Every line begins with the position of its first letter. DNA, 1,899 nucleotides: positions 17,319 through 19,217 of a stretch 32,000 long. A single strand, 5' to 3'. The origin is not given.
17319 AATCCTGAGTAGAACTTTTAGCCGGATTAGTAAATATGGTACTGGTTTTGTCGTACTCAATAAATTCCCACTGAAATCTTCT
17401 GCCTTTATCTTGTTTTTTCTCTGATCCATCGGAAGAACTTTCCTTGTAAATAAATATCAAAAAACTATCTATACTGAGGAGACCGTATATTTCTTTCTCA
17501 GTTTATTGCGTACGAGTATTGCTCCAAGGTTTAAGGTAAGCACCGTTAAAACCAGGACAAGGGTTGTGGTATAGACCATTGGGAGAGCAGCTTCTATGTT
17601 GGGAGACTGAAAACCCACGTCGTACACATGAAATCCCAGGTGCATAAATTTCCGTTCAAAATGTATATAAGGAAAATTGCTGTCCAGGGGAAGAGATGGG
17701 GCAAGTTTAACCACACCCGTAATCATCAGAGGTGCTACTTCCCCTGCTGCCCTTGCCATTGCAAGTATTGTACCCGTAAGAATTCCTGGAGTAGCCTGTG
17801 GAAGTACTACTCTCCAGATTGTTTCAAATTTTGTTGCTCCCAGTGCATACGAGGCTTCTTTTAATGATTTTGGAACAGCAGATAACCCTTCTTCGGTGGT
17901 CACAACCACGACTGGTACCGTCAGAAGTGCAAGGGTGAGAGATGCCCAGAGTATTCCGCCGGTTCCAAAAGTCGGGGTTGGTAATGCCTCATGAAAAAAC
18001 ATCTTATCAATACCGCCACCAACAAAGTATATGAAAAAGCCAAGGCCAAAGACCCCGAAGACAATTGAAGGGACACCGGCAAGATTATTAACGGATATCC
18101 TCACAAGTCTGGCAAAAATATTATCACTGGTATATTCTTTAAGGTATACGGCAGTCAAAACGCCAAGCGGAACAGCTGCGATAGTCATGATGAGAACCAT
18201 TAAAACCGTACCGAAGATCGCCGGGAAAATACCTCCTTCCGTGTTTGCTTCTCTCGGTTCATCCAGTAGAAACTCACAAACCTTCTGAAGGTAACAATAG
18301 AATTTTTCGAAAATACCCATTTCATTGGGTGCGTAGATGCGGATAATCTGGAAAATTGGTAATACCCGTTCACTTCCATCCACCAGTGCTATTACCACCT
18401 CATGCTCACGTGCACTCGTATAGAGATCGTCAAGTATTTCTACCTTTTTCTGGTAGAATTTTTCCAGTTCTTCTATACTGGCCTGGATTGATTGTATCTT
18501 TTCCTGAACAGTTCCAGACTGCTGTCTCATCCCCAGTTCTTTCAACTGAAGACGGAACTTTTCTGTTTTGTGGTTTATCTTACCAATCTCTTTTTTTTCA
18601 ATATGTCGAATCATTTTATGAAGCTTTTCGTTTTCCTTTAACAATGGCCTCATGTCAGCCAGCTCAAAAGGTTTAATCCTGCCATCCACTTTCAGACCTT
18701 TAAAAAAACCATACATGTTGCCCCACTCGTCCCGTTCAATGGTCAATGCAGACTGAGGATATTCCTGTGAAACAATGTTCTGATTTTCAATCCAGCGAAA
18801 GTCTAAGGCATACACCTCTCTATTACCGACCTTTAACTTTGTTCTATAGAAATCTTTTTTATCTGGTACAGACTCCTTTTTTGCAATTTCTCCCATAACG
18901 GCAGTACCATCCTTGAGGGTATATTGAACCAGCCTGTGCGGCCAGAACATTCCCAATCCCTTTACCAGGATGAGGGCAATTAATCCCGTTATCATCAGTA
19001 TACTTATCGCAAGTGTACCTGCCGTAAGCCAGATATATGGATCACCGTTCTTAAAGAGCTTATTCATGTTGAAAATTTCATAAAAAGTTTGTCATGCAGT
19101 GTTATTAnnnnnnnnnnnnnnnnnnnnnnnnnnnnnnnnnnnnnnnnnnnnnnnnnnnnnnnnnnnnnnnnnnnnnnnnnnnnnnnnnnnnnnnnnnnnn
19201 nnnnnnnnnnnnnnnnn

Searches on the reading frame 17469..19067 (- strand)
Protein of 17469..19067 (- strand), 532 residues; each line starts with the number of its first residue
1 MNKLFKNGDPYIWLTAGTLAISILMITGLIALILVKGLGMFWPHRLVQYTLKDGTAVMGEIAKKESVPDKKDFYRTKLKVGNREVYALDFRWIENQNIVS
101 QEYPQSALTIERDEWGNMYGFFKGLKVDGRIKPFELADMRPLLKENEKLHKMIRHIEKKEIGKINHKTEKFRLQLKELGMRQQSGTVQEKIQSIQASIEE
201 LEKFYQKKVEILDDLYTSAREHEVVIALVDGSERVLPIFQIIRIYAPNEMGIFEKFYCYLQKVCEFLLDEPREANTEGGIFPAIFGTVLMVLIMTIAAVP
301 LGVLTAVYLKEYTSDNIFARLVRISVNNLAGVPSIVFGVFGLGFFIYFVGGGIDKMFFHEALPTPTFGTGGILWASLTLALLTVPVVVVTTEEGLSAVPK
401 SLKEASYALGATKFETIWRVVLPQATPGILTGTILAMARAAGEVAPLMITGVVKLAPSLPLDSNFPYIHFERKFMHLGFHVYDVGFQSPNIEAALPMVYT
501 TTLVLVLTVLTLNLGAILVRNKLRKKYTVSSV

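Call 5: search_protein_families(library=ncbifam, proteins=[window:17469-19067:-], max_evalue=0.1)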
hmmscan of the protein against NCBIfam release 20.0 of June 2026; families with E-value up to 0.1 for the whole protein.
window:17469-19067:- (532 aa): 35 families (the best 25 are shown)
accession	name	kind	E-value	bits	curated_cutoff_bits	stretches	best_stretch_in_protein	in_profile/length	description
TIGR00974.1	3a0107s02c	equivalog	5.2e-77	258.6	193.45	1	264-524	36-271/272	phosphate ABC transporter permease PstA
TIGR02138.1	phosphate_pstC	equivalog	5e-43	147.2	196.45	1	239-519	20-291/296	phosphate ABC transporter permease subunit PstC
NF008430.0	PRK11268.1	equivalog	3.5e-32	111.7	439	1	272-518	71-288/295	phosphate ABC transporter permease PstA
NF008435.0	PRK11275.1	equivalog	1.5e-21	76.8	502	1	273-446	63-244/319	phosphate ABC transporter permease PstC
TIGR01581.1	Mo_ABC_porter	hypoth_equivalog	1.8e-13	50.5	210.3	1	287-454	26-186/225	ABC transporter permease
TIGR00969.1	3a0106s02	subfamily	2.2e-12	47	240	1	281-448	60-219/272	sulfate ABC transporter permease subunit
TIGR02139.1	permease_CysT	equivalog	6.1e-12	45.7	246.1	1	283-448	51-208/265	sulfate ABC transporter permease subunit CysT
TIGR02141.1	modB_ABC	equivalog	1.4e-11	44.5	182.6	1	289-453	5-162/208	molybdate ABC transporter permease subunit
NF040839.1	tungstate_WtpB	equivalog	3.5e-11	43.2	340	1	280-450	42-203/251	tungstate ABC transporter permease WtpB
NF006939.0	PRK09421.1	equivalog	9.7e-09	35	262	1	293-445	21-166/230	molybdate ABC transporter permease subunit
NF008208.0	PRK10971.1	equivalog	5.9e-08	32.5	415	1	375-451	143-220/277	sulfate/thiosulfate ABC transporter permease CysT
TIGR02140.1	permease_CysW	equivalog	1.3e-07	31.4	329.1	1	284-447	49-204/261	sulfate ABC transporter permease subunit CysW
TIGR03416.1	ABC_choXWV_perm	equivalog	1.6e-07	31.1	363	1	377-433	155-211/267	choline ABC transporter permease subunit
NF043073.1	MMSYN1_0195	equivalog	4.8e-07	28.3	1250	1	383-438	138-193/1021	spermidine/putrescine ABC transporter permease/substrate-binding protein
NF043074.1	MMSYN1_0196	equivalog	6.9e-07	28.8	350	1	377-443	143-209/277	spermidine/putrescine ABC transporter permease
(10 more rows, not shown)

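Call 6: search_protein_families(library=pfam, proteins=[window:17469-19067:-], max_evalue=0.1)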
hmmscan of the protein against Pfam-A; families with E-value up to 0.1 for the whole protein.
window:17469-19067:- (532 aa): 5 families
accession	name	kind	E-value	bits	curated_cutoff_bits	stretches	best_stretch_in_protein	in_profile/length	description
PF00528.27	BPD_transp_1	-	2.7e-18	66.8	26.4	1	298-520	1-180/184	Binding-protein-dependent transport system inner membrane component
PF14523.12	Syntaxin_2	-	0.0025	18.2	26.5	1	159-217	7-65/134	Syntaxin-like protein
PF15294.11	Leu_zip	-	0.022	14.7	28.2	1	141-212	137-207/275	Leucine zipper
PF23203.1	KIF21A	-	0.029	14.6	28.5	1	137-203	34-104/161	KIF21A-like domain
PF18833.7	TPR_22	-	0.06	14.1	27.2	0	142-214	13-84/92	Tetratricopeptide repeat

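Call 8: find_encoding_contigs(protein=window:17469-19067:-, flank=6000, max_places=10)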
Protein window:17469-19067:- (532 aa): 1 contig read that carries it; 1 place shown.
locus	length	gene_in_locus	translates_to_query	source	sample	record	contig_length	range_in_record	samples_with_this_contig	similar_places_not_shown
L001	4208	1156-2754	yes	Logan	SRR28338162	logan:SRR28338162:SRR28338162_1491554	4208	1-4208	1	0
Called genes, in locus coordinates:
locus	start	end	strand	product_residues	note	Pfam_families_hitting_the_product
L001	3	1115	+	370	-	?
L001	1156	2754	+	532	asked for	PF00528:BPD_transp_1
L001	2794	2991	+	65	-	-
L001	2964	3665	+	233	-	PF01895:PhoU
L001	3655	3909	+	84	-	-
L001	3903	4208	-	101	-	?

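Call 11: find_related_loci(query=window:17469-19067:-, collection=genome_contigs, flank=6000)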
Query window:17469-19067:- (532 aa) in genome_contigs; peptide patterns used: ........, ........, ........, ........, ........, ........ (x = any residue, [..] = any of these).
193 stretches matched a pattern; 138 encode a relative of the query (tblastn E <= 1e-3); the best 80 are kept; 80 distinct loci.
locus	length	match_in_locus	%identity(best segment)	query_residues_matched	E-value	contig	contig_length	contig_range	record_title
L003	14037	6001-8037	72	1-532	0e+0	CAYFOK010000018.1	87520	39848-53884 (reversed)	MAG TPA_asm: uncultured Candidatus Scalindua sp. isolate ERP019367_co2_59 genome assembly, contig: NODE_281_length_87520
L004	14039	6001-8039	72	1-532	0e+0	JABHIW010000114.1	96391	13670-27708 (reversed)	MAG: Candidatus Scalindua sp. isolate SI037_bin72 k141_284218, whole genome shotgun sequence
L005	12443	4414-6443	70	1-532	0e+0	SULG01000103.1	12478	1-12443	MAG: Candidatus Jettenia ecosi isolate J2 contig00420, whole genome shotgun sequence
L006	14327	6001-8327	87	1-532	0e+0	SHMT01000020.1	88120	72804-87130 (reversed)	MAG: Candidatus Scalindua sp. SCAELEC01 289, whole genome shotgun sequence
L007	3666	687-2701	55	1-531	0e+0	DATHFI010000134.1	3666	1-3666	MAG TPA_asm: Planctomycetota bacterium isolate SMAG_U12443 k141_125437, whole genome shotgun sequence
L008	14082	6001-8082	53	1-532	0e+0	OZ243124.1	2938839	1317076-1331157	MAG: Nitrospirales bacterium isolate 0e0ef677-6dc8-49ba-883f-7fd47c8f42f7 genome assembly, chromosome: 1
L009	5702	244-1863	54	1-532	0e+0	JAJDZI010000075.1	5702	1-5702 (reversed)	MAG: Nitrospirales bacterium isolate jk18x40bins.30 k141_834077, whole genome shotgun sequence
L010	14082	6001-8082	55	1-532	0e+0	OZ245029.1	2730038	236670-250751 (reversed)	MAG: Nitrospirales bacterium isolate 388c807a-7da8-408b-ad08-f544d289470f genome assembly, chromosome: 1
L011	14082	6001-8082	54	1-532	0e+0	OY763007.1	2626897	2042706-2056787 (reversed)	MAG: Nitrospirales bacterium isolate d9641d0a-9015-4cc2-bf8e-6a264f466c72 genome assembly, chromosome: 1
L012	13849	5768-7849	55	1-532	0e+0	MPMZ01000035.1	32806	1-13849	MAG: Nitrospira sp. bin75 NODE_2057_length_32806_cov_13.0454_ID_4113, whole genome shotgun sequence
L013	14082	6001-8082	54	1-532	0e+0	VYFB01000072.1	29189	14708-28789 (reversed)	MAG: Nitrospira sp. SB0677_bin_15 NODE_564_length_29189_cov_11.370632, whole genome shotgun sequence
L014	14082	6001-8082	54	1-532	0e+0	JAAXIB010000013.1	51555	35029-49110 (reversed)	MAG: Nitrospirales bacterium isolate Plut_88904 unfiltered_Plut_88904_genomic_contig_214263, whole genome shotgun sequen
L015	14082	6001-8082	54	1-532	0e+0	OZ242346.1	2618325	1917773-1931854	MAG: Nitrospirales bacterium isolate 9c02dde2-7a43-4f12-96c5-beceef923469 genome assembly, chromosome: 1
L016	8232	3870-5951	54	1-532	0e+0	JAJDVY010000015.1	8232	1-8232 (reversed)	MAG: Nitrospirales bacterium isolate jk18x22bins.71 k141_145609, whole genome shotgun sequence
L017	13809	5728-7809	54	1-532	0e+0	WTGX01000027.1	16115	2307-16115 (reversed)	MAG: Nitrospira sp. isolate CO36405bin_1 NODE_930_length_16115_cov_294.627210, whole genome shotgun sequence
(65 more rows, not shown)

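Call 17: find_homologous_proteins(query=L006:8445-9209:+, max_evalue=1e-60)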
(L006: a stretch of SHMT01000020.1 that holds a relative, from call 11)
Query L006:8445-9209:+ (255 aa): 8000 proteins with E <= 1e-60 among 8000 candidates; the best 120 are listed.
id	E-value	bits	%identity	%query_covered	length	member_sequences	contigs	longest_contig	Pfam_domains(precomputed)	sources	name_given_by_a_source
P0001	9.1e-164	560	100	100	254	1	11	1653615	PF00005.34,PF13175.13,PF02463.26,PF13304.13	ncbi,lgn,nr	ncbi:MAG: phosphate ABC transporter ATP-binding protein [Candidatus Scalindua sp. AMX11]|nr:MAG: pho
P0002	3.4e-148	509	88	100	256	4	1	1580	PF00005.34,PF13175.13,PF02463.26,PF13304.13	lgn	-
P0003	2.9e-146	503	87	100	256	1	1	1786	PF00005.34,PF13175.13,PF02463.26,PF13304.13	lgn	-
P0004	5.5e-146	502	87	100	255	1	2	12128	PF00005.34,PF13175.13,PF02463.26,PF13304.13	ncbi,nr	ncbi:MAG: phosphate ABC transporter ATP-binding protein [Planctomycetes bacterium]|nr:phosphate ABC 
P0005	7.4e-122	423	74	100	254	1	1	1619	PF00005.34,PF13175.13,PF13476.13,PF02463.26,PF13304.13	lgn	-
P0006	2.1e-121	422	74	98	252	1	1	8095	PF00005.34,PF02463.26,PF13304.13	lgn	-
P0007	2.9e-121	421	74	100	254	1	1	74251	PF00005.34,PF13175.13,PF02463.26,PF13304.13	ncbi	-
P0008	5.0e-121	420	73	98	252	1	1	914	PF00005.34,PF02463.26,PF13304.13,PF00931.29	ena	-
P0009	9.9e-121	420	73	100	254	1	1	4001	PF00005.34,PF13175.13,PF02463.26,PF13304.13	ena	-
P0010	1.1e-120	419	74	98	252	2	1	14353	PF00005.34,PF13175.13,PF02463.26,PF13304.13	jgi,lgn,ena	-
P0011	2.6e-120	418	72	98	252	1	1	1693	PF00005.34,PF02463.26,PF13304.13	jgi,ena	-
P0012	2.7e-120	418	73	98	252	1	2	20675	PF00005.34,PF13175.13,PF02463.26,PF13304.13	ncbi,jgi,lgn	-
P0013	3.2e-120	418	70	100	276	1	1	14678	PF00005.34,PF02463.26,PF13304.13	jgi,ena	-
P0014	4.4e-120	417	73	100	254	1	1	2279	PF00005.34,PF13175.13,PF13476.13,PF02463.26,PF13304.13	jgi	-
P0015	4.4e-120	417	73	98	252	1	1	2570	PF00005.34,PF02463.26,PF13304.13,PF00931.29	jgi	-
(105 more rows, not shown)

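Call 19: find_encoding_contigs(protein=P0002, flank=6000, max_places=10)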
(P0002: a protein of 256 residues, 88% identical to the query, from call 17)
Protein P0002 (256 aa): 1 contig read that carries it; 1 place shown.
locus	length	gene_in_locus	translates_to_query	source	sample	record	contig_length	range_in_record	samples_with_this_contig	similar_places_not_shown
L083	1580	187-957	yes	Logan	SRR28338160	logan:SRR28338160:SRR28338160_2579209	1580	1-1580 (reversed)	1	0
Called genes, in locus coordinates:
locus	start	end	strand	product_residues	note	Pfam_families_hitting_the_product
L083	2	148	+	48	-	?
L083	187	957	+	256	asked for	PF02463:SMC_N, PF13175:AAA_15 (weak), PF00005:ABC_tran, PF13304:AAA_21 (weak)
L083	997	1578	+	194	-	?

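Call 20: find_encoding_contigs(protein=P0003, flank=6000, max_places=10)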
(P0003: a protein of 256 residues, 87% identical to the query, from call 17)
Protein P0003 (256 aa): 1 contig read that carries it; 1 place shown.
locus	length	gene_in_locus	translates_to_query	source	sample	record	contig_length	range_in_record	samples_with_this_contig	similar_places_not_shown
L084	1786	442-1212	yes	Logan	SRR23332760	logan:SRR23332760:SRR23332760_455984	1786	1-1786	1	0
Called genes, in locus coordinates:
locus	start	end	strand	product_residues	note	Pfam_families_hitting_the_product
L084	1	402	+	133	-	?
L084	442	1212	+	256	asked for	PF13175:AAA_15 (weak), PF00005:ABC_tran, PF02463:SMC_N (weak), PF13304:AAA_21 (weak)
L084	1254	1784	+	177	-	?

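Call 21: find_encoding_contigs(protein=P0004, flank=8000, max_places=10)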
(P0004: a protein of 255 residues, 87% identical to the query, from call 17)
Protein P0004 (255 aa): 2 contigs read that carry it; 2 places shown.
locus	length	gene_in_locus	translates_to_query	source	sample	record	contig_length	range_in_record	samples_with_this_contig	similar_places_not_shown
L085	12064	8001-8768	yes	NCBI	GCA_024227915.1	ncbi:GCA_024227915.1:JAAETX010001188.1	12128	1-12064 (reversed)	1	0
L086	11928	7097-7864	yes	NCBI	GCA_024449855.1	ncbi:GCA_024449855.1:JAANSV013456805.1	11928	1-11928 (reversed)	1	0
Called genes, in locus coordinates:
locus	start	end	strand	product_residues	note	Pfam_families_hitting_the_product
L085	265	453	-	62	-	PF13459:Fer4_15, PF13370:Fer4_13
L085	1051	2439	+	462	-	PF07396:Porin_O_P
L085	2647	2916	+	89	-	-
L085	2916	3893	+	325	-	PF12849:PBP_like_2, PF13531:SBP_bac_11 (weak)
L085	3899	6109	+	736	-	PF23414:Beta-prop_EML_2 (faint), PF25174:Beta-prop_THOC3 (faint), PF25175:Beta-prop_WDR5 (faint), PF24807:WD40_CDC20-Fz (weak), PF25173:Beta-prop_WDR3_1st (weak), PF23381:Beta-prop_IFT122_1st (weak), PF00528:BPD_transp_1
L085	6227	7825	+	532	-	PF00528:BPD_transp_1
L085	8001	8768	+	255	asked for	PF02463:SMC_N, PF00005:ABC_tran, PF13175:AAA_15 (weak), PF13304:AAA_21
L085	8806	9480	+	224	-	PF01895:PhoU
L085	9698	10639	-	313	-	PF09626:DHC (faint), PF00085:Thioredoxin (faint), PF08534:Redoxin, PF00578:AhpC-TSA, PF13905:Thioredoxin_8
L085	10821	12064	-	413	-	?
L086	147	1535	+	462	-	PF07396:Porin_O_P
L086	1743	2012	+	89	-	-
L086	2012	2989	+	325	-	PF12849:PBP_like_2, PF13531:SBP_bac_11 (weak)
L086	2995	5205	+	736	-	PF23414:Beta-prop_EML_2 (faint), PF25174:Beta-prop_THOC3 (faint), PF25175:Beta-prop_WDR5 (faint), PF24807:WD40_CDC20-Fz (weak), PF25173:Beta-prop_WDR3_1st (weak), PF23381:Beta-prop_IFT122_1st (weak), PF00528:BPD_transp_1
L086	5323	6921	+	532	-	PF00528:BPD_transp_1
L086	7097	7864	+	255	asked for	PF02463:SMC_N, PF00005:ABC_tran, PF13175:AAA_15 (weak), PF13304:AAA_21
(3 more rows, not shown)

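Call 23: list_cluster_members(proteins=[P0002, P0003, P0004])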
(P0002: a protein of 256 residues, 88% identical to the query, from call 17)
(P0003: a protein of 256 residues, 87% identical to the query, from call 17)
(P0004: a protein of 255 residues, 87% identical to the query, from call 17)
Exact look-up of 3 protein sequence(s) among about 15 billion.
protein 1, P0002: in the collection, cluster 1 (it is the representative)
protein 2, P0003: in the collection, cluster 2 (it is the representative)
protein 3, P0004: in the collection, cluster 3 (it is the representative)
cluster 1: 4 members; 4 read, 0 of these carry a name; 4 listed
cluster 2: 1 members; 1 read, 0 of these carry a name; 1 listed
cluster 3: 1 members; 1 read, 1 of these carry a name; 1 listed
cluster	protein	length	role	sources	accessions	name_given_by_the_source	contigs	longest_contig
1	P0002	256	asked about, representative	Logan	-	-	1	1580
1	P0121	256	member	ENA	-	-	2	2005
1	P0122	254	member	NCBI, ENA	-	-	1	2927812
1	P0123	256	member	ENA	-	-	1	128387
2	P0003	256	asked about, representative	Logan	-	-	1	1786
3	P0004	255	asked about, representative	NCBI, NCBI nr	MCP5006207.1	MAG: phosphate ABC transporter ATP-binding protein [Planctomycetes bacterium] | phosphate ABC transporter ATP-binding protein [Planctomycetota bacterium]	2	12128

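Call 29: find_related_loci(query=window:17469-19067:-, collection=metagenome_contigs, flank=3000)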
Query window:17469-19067:- (532 aa) in metagenome_contigs; peptide patterns used: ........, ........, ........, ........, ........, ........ (x = any residue, [..] = any of these).
192 stretches matched a pattern; 134 encode a relative of the query (tblastn E <= 1e-3); the best 80 are kept; 80 distinct loci.
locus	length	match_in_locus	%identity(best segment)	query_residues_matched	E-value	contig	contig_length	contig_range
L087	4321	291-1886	71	1-532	0e+0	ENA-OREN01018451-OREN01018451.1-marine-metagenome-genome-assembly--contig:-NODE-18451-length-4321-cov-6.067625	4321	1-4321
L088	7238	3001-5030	70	1-532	0e+0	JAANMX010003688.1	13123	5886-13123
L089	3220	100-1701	56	1-531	0e+0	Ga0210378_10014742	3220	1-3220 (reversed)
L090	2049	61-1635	56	7-531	0e+0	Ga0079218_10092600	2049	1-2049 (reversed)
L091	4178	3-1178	75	141-532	0e+0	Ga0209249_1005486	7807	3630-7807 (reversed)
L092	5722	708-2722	55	1-531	0e+0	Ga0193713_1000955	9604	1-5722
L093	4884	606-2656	54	1-532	0e+0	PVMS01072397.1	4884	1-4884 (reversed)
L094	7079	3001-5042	54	7-531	0e+0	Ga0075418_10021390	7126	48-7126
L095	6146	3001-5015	53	1-531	0e+0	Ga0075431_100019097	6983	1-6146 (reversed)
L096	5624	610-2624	53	1-531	0e+0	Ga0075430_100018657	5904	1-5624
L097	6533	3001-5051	54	1-532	0e+0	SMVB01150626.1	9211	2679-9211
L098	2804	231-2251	54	4-532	0e+0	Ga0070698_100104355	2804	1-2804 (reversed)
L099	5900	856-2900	55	2-532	0e+0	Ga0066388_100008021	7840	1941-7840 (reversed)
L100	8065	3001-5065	54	1-532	0e+0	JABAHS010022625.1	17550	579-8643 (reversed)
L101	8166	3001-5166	52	1-526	0e+0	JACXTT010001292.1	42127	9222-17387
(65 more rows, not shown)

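Call 36: find_homologous_proteins(query=L003:8086-8835:+, max_evalue=1e-60)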
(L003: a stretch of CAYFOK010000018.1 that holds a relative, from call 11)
Query L003:8086-8835:+ (250 aa): 8000 proteins with E <= 1e-60 among 8000 candidates; the best 120 are listed.
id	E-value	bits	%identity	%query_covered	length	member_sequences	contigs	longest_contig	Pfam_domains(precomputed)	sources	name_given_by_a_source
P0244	9.6e-147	505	91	100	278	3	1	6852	PF00005.34,PF03193.23,PF02463.26,PF13304.13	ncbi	-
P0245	1.1e-146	505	92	100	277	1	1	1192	PF00005.34,PF13476.13,PF02463.26,PF13304.13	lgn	-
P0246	1.6e-146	504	91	100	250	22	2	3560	PF00005.34,PF13476.13,PF03193.23,PF20703.4,PF02463.26,PF13304.13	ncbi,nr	ncbi:MAG: phosphate ABC transporter ATP-binding protein [Candidatus Scalindua sp.]|nr:phosphate ABC 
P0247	4.8e-146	502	91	100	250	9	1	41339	PF00005.34,PF20703.4,PF02463.26,PF13304.13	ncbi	-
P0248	6.2e-146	502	90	100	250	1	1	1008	PF00005.34,PF03193.23,PF20703.4,PF02463.26,PF13304.13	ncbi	-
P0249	8.9e-146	502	90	100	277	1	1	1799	PF00005.34,PF03193.23,PF20703.4,PF02463.26,PF13304.13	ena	-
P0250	1.5e-145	501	90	100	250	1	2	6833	PF00005.34,PF20703.4,PF02463.26,PF13304.13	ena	-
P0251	2.4e-145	500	90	100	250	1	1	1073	PF00005.34,PF03193.23,PF20703.4,PF02463.26,PF13304.13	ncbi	-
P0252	2.5e-145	500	90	100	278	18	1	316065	PF00005.34,PF13401.13,PF03193.23,PF20703.4,PF02463.26,PF13304.13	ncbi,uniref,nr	ncbi:phosphate ABC transporter ATP-binding protein [Candidatus Scalindua japonica]|uniref:Phosphate 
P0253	4.9e-145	499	90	100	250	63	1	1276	PF00005.34,PF20703.4,PF02463.26,PF13304.13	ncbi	-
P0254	5.2e-145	499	90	100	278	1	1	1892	PF00005.34,PF03193.23,PF02463.26,PF13304.13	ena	-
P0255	6.0e-145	499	89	100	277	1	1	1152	PF00005.34,PF13175.13,PF03193.23,PF20703.4,PF02463.26,PF13304.13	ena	-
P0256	1.7e-144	497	90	100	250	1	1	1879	PF00005.34,PF20703.4,PF02463.26,PF13304.13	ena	-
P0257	2.1e-144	497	90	100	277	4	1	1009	PF00005.34,PF03193.23,PF20703.4,PF02463.26,PF13304.13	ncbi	-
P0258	4.4e-144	496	90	100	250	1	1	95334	PF00005.34,PF03193.23,PF20703.4,PF02463.26,PF13304.13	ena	-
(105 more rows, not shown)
